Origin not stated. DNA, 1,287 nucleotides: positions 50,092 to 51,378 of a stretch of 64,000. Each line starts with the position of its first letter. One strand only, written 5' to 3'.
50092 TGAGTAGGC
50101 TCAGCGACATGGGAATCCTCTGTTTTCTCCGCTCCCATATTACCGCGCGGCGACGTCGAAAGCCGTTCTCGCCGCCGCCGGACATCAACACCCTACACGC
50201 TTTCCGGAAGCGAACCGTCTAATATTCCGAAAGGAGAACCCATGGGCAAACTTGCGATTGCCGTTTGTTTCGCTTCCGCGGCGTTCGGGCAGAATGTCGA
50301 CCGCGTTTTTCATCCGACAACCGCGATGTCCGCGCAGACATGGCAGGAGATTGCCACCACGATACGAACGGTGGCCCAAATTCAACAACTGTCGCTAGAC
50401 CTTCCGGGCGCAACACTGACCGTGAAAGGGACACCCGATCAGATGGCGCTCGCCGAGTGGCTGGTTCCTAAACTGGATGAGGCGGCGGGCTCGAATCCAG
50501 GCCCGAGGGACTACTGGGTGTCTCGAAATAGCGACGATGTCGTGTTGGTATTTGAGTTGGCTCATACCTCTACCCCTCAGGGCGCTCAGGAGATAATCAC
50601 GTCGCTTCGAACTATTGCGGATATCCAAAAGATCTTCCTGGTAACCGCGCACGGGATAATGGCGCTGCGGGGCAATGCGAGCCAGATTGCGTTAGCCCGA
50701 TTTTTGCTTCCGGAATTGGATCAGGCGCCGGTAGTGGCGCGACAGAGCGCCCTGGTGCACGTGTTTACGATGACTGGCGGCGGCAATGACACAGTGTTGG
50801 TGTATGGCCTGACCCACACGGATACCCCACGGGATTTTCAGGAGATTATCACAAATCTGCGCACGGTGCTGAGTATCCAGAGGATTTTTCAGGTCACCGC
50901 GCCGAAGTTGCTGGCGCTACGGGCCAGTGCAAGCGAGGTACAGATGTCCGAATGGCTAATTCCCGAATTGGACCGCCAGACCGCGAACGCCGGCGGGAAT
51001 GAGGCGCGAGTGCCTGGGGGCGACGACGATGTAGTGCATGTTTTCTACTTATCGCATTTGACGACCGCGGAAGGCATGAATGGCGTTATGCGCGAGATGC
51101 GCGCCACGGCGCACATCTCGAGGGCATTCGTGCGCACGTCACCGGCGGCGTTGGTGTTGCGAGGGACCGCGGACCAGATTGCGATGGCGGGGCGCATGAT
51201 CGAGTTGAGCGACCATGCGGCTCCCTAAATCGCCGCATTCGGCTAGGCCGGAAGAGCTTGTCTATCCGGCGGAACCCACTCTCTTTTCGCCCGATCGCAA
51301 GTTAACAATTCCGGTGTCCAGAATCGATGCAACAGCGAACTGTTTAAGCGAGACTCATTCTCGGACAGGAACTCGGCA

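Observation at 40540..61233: A family of transposase-less TIR elements carrying different defence-type cargo, three copies in 21 kb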

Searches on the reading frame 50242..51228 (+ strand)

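Call 14: search_protein_families(library=pfam, proteins=[window:50242-51228:+], max_evalue=0.01)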
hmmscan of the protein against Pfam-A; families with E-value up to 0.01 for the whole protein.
window:50242-51228:+ (328 aa): 1 family
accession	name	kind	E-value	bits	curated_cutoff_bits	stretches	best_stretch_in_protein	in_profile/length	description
PF03958.22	Secretin_N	-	2.4e-05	24.9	28.2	0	58-81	43-66/69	Bacterial type II/III secretion system short domain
